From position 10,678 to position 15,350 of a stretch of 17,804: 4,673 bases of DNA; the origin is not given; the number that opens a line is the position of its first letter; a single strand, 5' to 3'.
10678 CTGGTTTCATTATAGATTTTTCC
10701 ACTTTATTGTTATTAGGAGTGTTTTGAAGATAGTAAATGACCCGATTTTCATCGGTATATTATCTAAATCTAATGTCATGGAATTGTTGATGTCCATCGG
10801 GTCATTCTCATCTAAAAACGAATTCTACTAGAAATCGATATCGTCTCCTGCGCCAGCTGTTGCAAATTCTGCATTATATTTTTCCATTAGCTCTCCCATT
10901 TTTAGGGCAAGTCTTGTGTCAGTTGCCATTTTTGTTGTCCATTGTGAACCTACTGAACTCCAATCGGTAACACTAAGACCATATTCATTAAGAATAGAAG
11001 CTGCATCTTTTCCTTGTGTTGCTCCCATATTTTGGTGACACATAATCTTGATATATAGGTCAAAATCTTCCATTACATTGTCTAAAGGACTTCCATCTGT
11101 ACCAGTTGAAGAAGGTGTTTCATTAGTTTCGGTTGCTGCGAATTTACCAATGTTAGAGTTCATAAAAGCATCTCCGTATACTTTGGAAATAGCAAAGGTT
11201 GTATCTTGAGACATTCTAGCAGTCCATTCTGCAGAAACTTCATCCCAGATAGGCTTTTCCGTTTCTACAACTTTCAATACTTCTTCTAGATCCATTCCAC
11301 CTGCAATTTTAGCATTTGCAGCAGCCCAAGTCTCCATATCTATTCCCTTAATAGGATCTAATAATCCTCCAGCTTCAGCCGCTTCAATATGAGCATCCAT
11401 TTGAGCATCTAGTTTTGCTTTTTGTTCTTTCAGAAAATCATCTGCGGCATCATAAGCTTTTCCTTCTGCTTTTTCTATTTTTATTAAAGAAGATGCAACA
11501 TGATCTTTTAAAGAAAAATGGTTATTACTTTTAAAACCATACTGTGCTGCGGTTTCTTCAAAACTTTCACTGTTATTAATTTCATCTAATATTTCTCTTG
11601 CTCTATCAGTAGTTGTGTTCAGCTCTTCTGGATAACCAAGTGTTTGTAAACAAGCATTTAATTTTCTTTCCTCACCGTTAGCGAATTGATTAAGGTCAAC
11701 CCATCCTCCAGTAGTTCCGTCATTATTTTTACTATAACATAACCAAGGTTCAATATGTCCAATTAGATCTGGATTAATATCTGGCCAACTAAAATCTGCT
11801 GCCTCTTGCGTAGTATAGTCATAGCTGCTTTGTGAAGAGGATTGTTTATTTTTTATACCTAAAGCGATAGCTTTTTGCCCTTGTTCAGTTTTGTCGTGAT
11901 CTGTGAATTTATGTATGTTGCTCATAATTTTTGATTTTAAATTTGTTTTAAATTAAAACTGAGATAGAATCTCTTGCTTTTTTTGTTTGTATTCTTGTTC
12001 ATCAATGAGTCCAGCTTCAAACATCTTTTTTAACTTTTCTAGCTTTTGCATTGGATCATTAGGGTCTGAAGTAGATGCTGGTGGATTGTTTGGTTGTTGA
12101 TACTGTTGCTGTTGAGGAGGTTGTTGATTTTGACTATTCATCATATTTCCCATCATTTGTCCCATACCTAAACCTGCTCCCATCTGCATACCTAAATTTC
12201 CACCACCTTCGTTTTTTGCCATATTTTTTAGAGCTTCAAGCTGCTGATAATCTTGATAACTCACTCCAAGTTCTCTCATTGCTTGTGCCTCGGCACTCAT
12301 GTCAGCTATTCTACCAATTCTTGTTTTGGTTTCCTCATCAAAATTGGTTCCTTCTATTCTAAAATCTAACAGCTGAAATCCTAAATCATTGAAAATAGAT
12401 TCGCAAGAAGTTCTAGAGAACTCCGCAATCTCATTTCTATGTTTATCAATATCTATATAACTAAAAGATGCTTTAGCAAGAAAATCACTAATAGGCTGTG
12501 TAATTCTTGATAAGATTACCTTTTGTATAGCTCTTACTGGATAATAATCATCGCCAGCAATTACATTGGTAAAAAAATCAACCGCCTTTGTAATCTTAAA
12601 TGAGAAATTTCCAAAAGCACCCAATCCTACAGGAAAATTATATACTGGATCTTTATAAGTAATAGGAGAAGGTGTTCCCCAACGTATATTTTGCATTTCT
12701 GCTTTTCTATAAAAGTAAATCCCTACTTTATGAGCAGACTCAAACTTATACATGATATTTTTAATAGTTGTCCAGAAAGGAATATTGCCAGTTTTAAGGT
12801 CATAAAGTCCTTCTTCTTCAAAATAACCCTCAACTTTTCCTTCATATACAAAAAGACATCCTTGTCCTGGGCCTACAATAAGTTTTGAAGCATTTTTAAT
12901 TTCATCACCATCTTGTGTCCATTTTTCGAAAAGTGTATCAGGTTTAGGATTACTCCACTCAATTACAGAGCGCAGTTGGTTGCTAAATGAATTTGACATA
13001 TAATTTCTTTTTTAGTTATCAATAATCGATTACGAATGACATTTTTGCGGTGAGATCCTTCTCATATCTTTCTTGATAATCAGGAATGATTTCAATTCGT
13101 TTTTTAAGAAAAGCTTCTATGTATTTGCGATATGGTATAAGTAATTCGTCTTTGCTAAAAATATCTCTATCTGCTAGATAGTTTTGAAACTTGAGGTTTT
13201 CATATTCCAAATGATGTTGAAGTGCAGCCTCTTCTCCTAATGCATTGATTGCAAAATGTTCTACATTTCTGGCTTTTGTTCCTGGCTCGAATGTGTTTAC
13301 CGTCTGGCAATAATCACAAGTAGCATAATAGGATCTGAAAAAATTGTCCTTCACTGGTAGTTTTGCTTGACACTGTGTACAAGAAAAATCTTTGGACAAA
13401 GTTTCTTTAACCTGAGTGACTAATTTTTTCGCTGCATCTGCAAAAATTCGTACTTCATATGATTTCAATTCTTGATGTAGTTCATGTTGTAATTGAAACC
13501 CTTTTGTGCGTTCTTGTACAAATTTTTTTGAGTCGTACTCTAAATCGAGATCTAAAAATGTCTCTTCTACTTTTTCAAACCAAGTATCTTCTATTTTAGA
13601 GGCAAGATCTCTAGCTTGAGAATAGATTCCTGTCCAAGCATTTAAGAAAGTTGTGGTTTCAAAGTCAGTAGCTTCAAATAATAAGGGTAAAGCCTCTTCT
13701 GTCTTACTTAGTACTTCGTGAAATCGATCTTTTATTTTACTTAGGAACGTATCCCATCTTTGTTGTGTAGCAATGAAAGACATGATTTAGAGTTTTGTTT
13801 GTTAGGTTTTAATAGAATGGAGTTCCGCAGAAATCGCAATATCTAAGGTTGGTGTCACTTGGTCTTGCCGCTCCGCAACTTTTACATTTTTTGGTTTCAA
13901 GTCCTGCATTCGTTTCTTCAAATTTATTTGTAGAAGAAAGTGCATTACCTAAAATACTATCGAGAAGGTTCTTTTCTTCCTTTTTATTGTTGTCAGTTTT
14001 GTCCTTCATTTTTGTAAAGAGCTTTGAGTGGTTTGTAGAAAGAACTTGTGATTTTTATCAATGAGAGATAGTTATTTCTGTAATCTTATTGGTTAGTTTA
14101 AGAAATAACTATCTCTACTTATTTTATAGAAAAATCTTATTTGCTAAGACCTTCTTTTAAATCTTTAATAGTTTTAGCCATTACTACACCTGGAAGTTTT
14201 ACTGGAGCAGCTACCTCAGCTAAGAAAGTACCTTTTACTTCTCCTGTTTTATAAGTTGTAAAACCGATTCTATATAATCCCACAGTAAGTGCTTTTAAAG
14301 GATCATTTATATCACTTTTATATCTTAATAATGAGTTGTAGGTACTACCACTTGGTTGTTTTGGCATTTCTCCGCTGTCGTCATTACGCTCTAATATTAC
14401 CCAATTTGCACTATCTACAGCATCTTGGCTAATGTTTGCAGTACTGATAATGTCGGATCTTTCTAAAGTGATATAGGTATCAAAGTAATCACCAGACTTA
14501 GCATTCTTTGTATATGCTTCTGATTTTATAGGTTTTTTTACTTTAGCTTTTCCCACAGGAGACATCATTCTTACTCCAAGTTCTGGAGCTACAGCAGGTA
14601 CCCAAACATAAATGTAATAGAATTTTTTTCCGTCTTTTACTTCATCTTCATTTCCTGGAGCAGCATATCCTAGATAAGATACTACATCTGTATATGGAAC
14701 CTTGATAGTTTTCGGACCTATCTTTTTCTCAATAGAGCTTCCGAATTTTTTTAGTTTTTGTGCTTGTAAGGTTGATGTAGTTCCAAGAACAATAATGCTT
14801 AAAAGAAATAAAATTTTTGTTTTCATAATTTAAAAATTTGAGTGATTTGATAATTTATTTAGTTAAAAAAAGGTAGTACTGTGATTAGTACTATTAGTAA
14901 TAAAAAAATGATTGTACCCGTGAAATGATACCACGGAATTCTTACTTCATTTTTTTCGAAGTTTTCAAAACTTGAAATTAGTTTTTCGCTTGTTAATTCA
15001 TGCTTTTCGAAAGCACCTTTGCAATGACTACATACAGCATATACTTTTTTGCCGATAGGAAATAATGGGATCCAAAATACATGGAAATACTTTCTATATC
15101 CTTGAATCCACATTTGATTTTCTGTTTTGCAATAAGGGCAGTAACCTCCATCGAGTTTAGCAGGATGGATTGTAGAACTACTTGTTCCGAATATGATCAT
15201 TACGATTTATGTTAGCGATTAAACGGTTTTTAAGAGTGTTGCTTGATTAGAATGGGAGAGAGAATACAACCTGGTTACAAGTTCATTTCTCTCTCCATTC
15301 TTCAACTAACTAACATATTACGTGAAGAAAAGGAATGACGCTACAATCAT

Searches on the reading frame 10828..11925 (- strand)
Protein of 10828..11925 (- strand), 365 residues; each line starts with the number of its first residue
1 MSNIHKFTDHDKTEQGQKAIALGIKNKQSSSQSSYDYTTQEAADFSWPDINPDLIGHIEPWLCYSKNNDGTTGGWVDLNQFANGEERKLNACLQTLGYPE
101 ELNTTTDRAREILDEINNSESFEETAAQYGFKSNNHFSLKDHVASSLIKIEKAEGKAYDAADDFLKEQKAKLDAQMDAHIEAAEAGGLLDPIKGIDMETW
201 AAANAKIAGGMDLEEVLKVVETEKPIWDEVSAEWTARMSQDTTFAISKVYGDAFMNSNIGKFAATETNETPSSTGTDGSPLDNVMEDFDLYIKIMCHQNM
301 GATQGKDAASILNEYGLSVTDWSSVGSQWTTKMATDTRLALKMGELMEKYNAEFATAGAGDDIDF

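Call 9: search_protein_families(library=pfam, proteins=[window:10828-11925:-], max_evalue=0.01)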
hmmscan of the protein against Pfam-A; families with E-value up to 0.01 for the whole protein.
window:10828-11925:- (365 aa): 1 family
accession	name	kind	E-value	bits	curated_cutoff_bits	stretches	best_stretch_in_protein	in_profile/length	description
PF20325.3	DUF6620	-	1.3e-11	44.2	27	1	187-365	271-450/450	Family of unknown function (DUF6620)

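Call 72: search_protein_families(library=padloc, proteins=[window:10828-11925:-], max_evalue=0.001)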
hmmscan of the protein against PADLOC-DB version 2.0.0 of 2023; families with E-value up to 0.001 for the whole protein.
window:10828-11925:- (365 aa): 0 families

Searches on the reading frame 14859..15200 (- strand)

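Call 9: search_protein_families(library=pfam, proteins=[window:14859-15200:-], max_evalue=0.01)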
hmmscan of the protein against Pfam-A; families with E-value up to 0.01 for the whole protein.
window:14859-15200:- (113 aa): 1 family
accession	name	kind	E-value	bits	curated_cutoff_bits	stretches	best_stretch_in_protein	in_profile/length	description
PF17032.10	Zn_ribbon_15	-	2.1e-09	38.5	28.9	1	20-68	2-51/73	zinc-ribbon family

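Call 18: search_protein_families(library=ncbifam, proteins=[window:14859-15200:-], max_evalue=1)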
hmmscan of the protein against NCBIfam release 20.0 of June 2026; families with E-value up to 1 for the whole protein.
window:14859-15200:- (113 aa): 3 families
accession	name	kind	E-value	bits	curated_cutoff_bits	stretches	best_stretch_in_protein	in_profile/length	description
NF004425.0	PRK05767.1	equivalog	0.19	12.4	87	0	19-37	9-27/92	50S ribosomal protein L44e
NF041886.1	Rmf_CrpP_fam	subfamily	0.24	11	28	1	21-37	19-37/39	Rmf/CrpP family protein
NF001839.0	PRK00564.1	equivalog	0.34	11.1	112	0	9-35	79-105/117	hydrogenase/urease nickel incorporation protein HypA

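Call 72: search_protein_families(library=padloc, proteins=[window:14859-15200:-], max_evalue=0.001)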
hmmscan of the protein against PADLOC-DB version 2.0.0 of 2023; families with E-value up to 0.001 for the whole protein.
window:14859-15200:- (113 aa): 0 families
